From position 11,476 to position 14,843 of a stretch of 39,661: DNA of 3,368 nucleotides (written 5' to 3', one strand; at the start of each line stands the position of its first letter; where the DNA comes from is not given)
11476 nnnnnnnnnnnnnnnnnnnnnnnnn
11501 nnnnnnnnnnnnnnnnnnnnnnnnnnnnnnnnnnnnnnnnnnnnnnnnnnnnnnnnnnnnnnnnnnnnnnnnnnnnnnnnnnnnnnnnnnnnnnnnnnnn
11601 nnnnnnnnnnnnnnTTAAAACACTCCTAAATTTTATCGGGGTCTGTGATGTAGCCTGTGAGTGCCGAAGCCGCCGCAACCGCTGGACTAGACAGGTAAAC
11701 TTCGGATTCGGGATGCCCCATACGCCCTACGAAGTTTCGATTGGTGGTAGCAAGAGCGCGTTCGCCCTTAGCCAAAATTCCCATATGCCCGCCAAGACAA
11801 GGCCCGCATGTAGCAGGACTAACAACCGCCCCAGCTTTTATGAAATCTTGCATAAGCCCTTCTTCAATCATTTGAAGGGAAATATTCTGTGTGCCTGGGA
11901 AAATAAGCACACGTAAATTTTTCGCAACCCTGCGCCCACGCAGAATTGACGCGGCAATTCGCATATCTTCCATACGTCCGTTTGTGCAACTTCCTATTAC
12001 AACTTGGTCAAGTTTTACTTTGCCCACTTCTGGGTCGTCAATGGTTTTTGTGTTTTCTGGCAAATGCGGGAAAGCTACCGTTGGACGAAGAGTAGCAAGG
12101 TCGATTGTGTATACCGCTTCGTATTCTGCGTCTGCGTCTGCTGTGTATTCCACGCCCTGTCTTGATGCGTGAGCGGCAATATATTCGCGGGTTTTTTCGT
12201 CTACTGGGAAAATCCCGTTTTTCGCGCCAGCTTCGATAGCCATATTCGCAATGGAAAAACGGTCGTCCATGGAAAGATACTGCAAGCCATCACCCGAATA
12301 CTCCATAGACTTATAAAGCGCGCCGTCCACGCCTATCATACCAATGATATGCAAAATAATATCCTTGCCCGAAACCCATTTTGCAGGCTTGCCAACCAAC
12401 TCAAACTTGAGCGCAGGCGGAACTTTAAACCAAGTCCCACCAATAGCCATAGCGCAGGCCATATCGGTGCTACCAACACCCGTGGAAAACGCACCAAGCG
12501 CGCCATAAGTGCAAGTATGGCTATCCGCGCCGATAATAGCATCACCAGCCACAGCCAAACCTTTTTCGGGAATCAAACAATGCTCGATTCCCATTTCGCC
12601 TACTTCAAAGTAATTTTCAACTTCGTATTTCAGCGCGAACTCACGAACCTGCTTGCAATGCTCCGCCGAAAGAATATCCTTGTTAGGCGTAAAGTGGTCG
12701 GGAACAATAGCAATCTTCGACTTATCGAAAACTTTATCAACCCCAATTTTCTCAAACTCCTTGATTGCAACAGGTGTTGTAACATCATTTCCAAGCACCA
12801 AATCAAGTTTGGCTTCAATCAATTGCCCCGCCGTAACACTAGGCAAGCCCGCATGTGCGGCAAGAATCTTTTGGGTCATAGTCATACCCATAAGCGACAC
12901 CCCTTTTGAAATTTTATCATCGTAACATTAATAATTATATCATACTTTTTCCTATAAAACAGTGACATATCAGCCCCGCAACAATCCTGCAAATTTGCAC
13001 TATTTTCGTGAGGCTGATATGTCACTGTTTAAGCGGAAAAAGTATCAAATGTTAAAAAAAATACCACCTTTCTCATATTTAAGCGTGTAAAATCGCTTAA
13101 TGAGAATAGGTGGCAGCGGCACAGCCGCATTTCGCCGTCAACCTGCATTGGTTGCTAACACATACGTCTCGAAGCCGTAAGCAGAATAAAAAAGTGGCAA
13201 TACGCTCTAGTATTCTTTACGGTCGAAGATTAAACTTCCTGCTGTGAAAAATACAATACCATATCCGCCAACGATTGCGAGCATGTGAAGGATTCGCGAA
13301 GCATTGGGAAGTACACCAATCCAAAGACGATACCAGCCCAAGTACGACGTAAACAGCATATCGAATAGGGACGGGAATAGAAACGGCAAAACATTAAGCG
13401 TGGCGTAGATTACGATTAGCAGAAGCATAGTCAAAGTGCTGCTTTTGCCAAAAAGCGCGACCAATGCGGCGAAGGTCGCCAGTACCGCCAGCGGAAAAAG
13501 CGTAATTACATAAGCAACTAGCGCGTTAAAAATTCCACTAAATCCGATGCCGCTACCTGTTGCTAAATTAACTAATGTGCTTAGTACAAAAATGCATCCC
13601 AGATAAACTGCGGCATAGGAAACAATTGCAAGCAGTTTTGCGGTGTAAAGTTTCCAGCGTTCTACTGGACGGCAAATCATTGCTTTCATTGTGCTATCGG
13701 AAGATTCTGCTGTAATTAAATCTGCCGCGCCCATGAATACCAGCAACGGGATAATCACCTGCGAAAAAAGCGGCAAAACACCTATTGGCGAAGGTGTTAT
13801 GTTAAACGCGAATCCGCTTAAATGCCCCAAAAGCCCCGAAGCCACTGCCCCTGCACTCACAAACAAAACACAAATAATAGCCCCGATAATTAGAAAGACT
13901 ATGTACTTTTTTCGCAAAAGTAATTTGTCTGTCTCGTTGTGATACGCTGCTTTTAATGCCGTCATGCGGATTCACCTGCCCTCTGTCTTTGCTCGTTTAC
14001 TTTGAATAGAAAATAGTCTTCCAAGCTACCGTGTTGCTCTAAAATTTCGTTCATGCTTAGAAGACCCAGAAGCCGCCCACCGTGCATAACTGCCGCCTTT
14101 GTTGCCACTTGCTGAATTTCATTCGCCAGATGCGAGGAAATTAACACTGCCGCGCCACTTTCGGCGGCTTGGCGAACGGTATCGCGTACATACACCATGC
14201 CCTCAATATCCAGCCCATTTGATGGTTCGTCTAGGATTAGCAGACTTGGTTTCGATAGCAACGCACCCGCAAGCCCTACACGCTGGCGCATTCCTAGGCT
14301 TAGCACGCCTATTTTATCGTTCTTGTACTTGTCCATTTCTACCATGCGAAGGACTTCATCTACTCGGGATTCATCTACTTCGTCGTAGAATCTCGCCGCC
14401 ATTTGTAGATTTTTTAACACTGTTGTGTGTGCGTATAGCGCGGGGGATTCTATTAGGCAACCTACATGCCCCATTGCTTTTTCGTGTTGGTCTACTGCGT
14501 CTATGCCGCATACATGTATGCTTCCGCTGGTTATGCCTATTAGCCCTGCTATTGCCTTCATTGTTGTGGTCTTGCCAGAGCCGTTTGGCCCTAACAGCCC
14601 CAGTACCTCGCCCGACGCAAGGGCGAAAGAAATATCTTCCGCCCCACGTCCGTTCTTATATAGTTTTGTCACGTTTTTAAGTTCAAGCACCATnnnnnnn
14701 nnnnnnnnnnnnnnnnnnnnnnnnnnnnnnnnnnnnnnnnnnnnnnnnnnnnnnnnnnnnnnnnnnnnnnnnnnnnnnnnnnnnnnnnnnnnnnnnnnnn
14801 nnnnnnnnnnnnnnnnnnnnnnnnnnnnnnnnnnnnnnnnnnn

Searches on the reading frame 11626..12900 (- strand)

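Call 13: search_protein_families(library=pfam, proteins=[window:11626-12900:-])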
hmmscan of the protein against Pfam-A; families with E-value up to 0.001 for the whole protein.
window:11626-12900:- (424 aa): 1 family
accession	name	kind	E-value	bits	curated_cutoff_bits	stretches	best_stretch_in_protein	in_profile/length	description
PF00330.25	Aconitase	-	1.2e-99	334.8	28.7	1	11-416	2-463/463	Aconitase family (aconitate hydratase)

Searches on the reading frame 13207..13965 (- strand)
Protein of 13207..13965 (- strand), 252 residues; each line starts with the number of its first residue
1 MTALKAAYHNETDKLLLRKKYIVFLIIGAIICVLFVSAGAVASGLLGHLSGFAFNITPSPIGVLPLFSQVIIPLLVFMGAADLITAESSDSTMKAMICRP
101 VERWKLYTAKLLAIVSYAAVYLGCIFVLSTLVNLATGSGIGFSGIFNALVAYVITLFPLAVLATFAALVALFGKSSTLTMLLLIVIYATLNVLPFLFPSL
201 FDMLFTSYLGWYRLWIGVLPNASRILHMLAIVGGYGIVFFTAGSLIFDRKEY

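Call 13: search_protein_families(library=pfam, proteins=[window:13207-13965:-])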
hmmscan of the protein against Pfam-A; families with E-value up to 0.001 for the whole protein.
window:13207-13965:- (252 aa): 2 families
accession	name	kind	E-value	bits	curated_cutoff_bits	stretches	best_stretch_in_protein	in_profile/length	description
PF12679.13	ABC2_membrane_2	-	2.5e-11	43.8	27.2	1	67-251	73-282/283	ABC-2 family transporter protein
PF12730.13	ABC2_membrane_4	-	1.1e-09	38.9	27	1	18-190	10-178/179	ABC-2 family transporter protein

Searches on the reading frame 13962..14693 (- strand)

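Call 23: search_protein_families(library=pfam, proteins=[window:13962-14693:-])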
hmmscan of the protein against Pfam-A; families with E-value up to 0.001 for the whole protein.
window:13962-14693:- (243 aa): 4 families
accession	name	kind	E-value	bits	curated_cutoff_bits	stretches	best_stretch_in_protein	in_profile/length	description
PF00005.33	ABC_tran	-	1.9e-31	109.9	25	1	19-159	2-137/137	ABC transporter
PF13304.12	AAA_21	-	2.4e-15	57.8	27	2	101-189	208-299/304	AAA domain, putative AbiEii toxin, Type IV TA system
PF02463.25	SMC_N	-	0.00027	20.8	40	0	30-57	26-53/220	RecF/RecN/SMC N terminal domain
PF00004.35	AAA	-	0.00033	21.5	21.2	1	33-75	3-40/131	ATPase family associated with various cellular activities (AAA)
